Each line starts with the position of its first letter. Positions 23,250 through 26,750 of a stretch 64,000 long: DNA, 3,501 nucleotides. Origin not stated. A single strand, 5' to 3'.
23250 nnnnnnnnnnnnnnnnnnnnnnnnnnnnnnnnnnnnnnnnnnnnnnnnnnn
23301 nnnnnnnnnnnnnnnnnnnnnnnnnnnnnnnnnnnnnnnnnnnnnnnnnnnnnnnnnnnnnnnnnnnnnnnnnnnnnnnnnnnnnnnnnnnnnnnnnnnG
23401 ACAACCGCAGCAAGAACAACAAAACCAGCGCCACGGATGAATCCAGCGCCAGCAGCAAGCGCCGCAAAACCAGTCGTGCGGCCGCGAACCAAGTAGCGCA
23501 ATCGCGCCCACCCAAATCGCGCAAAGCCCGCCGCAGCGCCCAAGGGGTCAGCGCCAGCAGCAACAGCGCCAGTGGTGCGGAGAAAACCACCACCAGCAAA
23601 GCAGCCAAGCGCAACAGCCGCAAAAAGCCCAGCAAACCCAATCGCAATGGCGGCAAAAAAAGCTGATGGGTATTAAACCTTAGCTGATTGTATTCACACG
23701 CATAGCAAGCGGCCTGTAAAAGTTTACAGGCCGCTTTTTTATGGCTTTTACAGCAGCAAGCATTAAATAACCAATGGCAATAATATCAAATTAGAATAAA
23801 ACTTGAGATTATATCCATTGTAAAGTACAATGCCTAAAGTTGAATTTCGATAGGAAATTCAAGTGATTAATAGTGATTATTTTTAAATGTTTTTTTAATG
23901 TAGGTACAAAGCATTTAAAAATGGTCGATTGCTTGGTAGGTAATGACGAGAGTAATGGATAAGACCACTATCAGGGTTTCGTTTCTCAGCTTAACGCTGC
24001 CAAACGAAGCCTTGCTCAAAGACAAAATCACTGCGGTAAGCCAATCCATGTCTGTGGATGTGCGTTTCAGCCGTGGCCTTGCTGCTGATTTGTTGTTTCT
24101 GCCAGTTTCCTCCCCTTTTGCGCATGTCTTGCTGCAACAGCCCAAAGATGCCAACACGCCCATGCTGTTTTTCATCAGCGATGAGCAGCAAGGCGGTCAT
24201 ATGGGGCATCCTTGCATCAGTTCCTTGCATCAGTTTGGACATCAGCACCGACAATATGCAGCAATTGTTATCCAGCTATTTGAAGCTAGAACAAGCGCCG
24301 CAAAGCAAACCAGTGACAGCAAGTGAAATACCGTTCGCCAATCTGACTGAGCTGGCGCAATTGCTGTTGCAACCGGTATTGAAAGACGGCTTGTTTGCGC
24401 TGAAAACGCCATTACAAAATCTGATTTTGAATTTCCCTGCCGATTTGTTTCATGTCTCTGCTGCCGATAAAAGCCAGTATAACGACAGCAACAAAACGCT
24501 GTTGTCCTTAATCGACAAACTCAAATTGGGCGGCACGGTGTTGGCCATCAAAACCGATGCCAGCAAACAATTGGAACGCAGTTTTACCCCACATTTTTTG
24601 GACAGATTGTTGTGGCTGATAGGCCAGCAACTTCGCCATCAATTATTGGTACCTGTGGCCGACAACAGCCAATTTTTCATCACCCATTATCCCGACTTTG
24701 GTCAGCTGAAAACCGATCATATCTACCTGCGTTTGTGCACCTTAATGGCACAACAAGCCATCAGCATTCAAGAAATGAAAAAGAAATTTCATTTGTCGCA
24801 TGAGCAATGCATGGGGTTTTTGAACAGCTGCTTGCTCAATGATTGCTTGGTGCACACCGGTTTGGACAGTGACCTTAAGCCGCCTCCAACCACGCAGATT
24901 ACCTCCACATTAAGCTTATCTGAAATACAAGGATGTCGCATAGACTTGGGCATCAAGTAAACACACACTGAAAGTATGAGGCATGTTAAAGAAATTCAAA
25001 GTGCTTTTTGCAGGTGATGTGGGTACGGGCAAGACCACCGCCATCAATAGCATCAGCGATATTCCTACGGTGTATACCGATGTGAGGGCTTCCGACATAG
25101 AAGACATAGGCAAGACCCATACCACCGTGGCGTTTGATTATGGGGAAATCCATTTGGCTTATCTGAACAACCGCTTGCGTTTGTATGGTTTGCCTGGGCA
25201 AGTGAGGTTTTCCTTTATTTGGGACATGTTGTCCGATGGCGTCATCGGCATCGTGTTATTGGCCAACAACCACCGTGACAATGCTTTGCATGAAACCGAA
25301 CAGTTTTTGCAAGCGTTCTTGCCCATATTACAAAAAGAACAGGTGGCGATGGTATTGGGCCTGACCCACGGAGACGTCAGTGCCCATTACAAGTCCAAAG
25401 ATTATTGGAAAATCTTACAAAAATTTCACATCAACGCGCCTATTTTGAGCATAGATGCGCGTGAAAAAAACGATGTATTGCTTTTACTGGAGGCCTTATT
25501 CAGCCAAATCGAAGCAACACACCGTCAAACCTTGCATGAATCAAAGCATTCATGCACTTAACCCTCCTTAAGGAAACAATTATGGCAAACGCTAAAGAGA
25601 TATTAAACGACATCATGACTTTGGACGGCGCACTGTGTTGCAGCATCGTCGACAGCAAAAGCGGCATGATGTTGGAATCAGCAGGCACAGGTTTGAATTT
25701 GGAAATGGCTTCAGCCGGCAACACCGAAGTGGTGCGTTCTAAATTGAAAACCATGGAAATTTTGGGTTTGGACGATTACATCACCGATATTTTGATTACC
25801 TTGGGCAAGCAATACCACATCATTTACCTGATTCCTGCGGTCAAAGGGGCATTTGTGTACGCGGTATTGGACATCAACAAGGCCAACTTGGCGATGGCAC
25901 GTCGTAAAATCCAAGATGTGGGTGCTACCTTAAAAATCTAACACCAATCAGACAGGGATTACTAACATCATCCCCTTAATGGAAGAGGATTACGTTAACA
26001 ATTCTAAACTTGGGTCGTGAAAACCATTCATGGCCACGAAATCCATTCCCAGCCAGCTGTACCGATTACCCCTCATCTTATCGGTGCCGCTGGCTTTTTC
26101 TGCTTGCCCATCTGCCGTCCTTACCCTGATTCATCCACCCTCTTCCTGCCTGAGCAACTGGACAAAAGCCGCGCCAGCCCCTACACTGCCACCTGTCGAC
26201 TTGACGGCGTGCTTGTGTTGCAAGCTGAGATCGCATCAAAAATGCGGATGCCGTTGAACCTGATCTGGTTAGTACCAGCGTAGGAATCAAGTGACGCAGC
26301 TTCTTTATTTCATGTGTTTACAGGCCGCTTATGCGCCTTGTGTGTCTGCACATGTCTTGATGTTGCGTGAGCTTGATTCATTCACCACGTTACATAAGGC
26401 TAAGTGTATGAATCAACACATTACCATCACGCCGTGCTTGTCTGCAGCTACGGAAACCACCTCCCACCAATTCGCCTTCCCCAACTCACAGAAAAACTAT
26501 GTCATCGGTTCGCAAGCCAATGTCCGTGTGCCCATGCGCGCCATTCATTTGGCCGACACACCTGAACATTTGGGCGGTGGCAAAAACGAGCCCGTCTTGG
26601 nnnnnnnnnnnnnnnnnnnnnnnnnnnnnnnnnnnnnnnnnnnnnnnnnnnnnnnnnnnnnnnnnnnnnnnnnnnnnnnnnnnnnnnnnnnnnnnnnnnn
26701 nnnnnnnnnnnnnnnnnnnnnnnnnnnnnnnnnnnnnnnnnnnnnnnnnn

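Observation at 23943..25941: Low-GC three-gene islet encoding a Ras-like small GTPase plus Roadblock/LC7 (MglA/MglB-like) pair with an unknown partner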

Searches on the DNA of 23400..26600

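Call 53: search_rna_families(source=window, start=23400, end=26600, threshold=gathering)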
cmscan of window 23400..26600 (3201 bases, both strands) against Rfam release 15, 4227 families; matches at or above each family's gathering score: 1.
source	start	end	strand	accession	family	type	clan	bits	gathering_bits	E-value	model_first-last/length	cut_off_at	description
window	26195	26303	+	RF00059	TPP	Cis-reg; riboswitch;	-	80.5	54.3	1.4e-15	1-105/105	no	TPP riboswitch aptamer (THI element)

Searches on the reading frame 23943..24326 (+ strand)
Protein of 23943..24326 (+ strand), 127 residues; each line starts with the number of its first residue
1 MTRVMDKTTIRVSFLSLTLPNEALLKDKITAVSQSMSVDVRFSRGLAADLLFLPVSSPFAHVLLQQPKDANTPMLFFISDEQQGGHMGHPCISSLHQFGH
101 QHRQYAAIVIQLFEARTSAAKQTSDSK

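Call 3: search_protein_families(library=pfam, proteins=[window:23943-24326:+], max_evalue=1)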
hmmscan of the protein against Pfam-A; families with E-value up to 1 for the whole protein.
window:23943-24326:+ (127 aa): 0 families

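Call 4: search_protein_families(library=ncbifam, proteins=[window:23943-24326:+], max_evalue=1)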
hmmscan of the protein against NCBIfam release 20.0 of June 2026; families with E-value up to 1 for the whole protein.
window:23943-24326:+ (127 aa): 0 families

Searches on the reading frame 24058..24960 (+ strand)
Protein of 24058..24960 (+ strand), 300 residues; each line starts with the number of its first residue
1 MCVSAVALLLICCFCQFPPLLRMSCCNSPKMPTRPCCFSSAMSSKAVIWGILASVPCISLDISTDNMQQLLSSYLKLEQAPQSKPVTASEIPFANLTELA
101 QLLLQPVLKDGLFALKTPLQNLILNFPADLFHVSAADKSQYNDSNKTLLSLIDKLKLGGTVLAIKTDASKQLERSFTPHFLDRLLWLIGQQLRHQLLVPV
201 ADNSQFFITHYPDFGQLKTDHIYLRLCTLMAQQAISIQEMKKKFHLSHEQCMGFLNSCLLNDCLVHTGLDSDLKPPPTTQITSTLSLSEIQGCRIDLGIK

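Call 3: search_protein_families(library=pfam, proteins=[window:24058-24960:+], max_evalue=1)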
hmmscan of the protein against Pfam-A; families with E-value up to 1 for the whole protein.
window:24058-24960:+ (300 aa): 1 family
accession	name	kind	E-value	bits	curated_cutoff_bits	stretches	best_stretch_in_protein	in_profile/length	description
PF01399.33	PCI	-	0.13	12.9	22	1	207-260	14-65/84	PCI domain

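Call 4: search_protein_families(library=ncbifam, proteins=[window:24058-24960:+], max_evalue=1)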
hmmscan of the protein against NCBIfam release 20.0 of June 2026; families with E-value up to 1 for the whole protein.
window:24058-24960:+ (300 aa): 0 families
